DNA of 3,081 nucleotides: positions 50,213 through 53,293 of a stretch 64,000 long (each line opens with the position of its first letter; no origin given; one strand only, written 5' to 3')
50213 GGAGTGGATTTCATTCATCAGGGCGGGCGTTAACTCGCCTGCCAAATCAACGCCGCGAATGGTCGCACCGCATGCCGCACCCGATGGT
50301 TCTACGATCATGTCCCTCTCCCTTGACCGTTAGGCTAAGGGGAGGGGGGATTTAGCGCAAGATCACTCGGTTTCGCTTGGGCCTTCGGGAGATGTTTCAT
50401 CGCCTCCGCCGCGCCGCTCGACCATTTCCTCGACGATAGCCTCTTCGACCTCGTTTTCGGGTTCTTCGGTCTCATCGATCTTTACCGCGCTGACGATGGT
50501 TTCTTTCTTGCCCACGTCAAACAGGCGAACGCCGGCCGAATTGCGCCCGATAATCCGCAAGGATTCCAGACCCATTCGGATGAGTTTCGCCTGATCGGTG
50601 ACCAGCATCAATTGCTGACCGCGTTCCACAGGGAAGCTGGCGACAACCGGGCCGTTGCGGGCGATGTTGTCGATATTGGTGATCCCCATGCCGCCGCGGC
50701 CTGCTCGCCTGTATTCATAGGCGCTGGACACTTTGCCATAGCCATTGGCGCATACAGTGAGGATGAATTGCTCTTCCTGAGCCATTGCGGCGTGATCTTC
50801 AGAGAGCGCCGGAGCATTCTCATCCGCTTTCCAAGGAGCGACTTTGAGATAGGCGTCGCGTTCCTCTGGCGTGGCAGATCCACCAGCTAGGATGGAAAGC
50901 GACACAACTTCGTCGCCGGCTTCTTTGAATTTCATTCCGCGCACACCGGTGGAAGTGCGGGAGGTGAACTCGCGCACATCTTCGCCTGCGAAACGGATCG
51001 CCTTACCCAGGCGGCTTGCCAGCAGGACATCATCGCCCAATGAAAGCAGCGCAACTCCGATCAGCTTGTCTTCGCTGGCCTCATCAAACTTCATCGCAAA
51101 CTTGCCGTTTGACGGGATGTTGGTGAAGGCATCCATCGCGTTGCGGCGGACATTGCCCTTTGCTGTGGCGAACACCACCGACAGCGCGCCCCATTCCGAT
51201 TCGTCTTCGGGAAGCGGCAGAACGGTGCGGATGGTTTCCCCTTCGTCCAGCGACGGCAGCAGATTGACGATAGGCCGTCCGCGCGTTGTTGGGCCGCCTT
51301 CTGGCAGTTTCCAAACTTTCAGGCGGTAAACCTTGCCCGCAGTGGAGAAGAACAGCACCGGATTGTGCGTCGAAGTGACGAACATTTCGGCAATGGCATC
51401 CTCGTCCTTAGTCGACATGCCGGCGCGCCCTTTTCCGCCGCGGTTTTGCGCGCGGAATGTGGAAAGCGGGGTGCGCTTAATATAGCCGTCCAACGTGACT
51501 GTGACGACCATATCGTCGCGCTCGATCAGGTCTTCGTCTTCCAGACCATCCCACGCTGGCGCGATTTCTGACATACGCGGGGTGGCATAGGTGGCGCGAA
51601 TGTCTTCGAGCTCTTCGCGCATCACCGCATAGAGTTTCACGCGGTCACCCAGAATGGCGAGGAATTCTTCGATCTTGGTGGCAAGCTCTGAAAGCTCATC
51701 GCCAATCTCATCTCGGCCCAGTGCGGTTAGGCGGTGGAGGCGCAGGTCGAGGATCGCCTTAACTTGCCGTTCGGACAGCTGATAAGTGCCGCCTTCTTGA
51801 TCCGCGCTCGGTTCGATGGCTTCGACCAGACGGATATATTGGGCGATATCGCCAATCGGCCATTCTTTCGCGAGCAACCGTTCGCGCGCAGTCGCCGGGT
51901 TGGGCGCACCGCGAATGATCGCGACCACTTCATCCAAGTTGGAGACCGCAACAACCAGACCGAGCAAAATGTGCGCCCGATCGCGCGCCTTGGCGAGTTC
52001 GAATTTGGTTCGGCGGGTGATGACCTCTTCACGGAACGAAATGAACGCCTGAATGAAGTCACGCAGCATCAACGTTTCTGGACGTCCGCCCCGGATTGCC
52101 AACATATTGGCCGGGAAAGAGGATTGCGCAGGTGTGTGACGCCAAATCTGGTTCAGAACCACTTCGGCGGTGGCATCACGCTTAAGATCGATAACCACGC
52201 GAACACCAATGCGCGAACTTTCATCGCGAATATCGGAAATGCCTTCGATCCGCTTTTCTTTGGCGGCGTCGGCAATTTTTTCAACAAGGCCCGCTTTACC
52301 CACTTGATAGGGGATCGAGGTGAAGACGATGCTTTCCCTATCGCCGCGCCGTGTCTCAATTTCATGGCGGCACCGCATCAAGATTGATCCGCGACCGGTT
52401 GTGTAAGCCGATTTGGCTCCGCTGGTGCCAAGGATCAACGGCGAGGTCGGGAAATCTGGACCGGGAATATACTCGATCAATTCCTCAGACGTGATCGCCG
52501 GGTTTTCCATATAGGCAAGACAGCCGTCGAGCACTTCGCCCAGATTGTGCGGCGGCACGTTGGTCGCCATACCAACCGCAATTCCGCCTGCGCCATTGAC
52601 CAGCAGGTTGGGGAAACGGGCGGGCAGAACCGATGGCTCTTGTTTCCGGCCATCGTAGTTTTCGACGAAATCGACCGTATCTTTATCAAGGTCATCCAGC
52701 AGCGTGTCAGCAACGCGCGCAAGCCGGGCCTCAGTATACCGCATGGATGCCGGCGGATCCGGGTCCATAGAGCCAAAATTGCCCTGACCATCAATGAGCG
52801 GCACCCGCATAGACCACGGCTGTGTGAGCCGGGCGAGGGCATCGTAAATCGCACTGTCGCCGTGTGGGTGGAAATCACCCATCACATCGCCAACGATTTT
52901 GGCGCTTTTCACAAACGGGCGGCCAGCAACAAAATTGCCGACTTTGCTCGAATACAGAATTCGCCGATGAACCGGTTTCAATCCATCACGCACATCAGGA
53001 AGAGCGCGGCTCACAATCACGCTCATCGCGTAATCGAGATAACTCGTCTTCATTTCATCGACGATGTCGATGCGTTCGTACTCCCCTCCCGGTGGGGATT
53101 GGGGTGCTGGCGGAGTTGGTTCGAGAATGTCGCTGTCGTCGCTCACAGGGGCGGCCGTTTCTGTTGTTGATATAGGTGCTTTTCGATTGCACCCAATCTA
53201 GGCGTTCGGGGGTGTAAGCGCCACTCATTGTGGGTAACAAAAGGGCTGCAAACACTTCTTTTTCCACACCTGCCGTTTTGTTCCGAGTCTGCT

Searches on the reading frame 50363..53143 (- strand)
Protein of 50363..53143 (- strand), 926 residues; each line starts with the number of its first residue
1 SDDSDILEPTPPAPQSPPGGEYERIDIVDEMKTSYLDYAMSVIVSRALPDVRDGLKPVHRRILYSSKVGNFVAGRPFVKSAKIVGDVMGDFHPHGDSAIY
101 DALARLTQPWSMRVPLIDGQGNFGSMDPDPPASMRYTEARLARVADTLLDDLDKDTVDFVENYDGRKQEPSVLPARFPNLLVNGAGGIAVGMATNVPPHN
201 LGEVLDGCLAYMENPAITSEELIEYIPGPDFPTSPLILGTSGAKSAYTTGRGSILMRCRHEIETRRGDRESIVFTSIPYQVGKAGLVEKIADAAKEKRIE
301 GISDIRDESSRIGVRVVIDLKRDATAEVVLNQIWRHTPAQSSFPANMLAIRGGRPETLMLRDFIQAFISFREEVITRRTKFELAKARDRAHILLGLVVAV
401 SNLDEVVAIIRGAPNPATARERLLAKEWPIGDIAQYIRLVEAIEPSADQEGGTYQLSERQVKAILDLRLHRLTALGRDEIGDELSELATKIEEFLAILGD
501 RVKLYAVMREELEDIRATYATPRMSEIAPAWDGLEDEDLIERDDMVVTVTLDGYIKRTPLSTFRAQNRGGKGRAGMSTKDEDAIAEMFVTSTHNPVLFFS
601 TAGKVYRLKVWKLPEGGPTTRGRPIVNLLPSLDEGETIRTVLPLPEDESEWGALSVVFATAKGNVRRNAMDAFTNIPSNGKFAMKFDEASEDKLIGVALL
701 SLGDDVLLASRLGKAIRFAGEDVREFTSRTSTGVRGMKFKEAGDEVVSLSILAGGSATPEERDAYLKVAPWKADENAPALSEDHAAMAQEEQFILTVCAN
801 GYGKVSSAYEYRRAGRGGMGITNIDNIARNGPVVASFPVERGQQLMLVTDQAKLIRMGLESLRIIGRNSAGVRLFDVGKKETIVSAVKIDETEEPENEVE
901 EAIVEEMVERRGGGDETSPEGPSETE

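Call 56: search_protein_families(library=ncbifam, proteins=[window:50363-53143:-], max_evalue=1e-10)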
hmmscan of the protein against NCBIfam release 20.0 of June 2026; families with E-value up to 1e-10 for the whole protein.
window:50363-53143:- (926 aa): 10 families
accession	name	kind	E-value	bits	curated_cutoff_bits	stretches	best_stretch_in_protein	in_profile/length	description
NF004043.1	PRK05560.1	equivalog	0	1098.8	902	1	23-887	3-796/798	DNA gyrase subunit A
TIGR01063.1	gyrA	equivalog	0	1071.7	877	1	24-888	3-797/800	DNA topoisomerase (ATP-hydrolyzing) subunit A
NF038098.1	GyrA_w_intein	exception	2.4e-235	784.3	1850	3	137-753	538-1126/1232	intein-containing DNA gyrase subunit A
NF004044.1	PRK05561.1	subfamily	2.2e-224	747.4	654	1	28-755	3-688/738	DNA topoisomerase (ATP-hydrolyzing)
TIGR01061.1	parC_Gpos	equivalog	2.2e-180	601.7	813.25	2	31-425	10-404/737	DNA topoisomerase IV subunit A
NF010586.0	PRK13979.1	equivalog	3.9e-171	571.1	1475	2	25-426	16-424/957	DNA topoisomerase IV subunit A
TIGR01062.1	parC_Gneg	equivalog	1.2e-144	483.2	628.9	2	23-419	2-398/735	DNA topoisomerase IV subunit A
NF007209.0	PRK09631.1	equivalog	7.3e-63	213.2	644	1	27-390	4-339/635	DNA topoisomerase IV subunit A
NF009397.0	PRK12758.1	equivalog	1.9e-59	201.5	780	1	29-391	25-361/870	DNA gyrase/topoisomerase IV subunit A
NF007208.0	PRK09630.1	equivalog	2.5e-47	161.9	598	1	26-358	3-307/479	DNA topoisomerase IV subunit A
